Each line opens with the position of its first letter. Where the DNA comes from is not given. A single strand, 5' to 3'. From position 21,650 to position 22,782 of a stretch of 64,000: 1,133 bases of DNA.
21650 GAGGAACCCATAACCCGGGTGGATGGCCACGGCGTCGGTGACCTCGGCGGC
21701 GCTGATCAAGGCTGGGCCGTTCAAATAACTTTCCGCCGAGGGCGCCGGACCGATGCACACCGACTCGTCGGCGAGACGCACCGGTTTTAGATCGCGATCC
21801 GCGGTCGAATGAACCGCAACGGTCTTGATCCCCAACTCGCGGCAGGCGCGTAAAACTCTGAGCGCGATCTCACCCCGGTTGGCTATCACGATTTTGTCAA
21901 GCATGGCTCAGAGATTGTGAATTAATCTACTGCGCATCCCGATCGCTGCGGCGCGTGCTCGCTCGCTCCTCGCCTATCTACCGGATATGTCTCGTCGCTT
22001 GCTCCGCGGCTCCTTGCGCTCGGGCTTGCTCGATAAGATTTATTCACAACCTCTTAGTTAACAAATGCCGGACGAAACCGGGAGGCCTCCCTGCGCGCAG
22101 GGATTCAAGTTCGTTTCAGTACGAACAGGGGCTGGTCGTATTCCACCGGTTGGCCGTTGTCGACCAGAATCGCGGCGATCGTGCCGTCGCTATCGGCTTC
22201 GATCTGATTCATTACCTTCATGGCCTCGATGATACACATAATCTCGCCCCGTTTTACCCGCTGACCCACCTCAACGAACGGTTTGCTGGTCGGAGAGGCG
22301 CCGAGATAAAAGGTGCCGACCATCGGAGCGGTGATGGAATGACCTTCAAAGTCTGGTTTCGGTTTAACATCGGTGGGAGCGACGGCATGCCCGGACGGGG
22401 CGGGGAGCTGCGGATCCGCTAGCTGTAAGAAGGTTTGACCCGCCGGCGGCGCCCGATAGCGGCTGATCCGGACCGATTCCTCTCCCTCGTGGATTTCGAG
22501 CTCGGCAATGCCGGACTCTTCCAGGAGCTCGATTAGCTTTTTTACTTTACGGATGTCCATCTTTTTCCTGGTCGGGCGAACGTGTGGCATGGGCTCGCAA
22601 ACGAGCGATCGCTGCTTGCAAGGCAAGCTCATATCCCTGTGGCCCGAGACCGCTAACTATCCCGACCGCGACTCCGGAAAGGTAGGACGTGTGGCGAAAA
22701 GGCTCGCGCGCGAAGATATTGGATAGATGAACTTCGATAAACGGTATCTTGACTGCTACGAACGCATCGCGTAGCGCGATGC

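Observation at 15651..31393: Five copies of a roughly 28-nt motif sit exactly on stop or start codons of hisB/hisH, accB/accC and gltA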

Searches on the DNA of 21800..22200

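Call 77: search_rna_families(source=window, start=21800, end=22200, threshold=evalue, max_evalue=10, show_alignments=2)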
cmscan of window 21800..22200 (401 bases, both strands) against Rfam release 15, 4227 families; matches with E-value up to 10: 2.
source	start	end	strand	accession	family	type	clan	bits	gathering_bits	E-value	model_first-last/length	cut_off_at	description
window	22089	22140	+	RF02401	ClpQY_promoter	Cis-reg;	-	13.1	42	2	1-57/57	no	ClpQY promoter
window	22121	22200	+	RF02498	Atu_C3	Gene; sRNA;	-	12.9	100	2.1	1-67/156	3'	Rhizobiales sRNA Atu_C3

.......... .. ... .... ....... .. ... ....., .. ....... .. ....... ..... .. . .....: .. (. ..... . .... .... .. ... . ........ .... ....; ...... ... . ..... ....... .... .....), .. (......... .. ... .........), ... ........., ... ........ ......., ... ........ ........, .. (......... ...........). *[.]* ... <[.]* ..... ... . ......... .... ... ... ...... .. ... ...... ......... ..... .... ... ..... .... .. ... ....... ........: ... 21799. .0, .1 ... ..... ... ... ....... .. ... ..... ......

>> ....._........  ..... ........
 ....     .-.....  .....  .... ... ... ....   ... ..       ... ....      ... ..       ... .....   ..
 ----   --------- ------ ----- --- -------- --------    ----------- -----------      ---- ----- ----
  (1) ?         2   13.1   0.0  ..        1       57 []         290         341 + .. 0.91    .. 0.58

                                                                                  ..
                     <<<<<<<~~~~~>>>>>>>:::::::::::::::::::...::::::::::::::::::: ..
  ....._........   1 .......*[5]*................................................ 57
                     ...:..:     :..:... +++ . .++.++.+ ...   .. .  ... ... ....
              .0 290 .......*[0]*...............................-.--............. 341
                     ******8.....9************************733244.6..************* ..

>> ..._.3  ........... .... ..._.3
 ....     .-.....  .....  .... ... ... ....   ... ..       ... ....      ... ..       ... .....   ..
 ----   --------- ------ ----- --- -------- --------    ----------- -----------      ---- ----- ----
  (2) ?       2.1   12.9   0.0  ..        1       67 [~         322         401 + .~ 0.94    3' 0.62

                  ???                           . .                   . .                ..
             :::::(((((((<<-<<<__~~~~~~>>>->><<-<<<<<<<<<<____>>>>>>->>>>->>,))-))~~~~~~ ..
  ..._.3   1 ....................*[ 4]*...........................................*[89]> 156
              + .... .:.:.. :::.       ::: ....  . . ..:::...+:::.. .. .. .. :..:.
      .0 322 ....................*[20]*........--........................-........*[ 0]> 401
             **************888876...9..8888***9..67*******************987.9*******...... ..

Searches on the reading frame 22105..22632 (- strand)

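Call 40: search_protein_families(library=pfam, proteins=[window:22105-22632:-])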
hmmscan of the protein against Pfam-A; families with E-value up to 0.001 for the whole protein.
window:22105-22632:- (175 aa): 2 families
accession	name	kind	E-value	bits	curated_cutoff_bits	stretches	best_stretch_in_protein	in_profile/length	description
PF00364.28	Biotin_lipoyl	-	1.5e-22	79.7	22.1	1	99-172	2-73/73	Biotin-requiring enzyme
PF13533.13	Biotin_lipoyl_2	-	1.6e-06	28.2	29.8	0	143-172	2-31/32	Biotin-lipoyl like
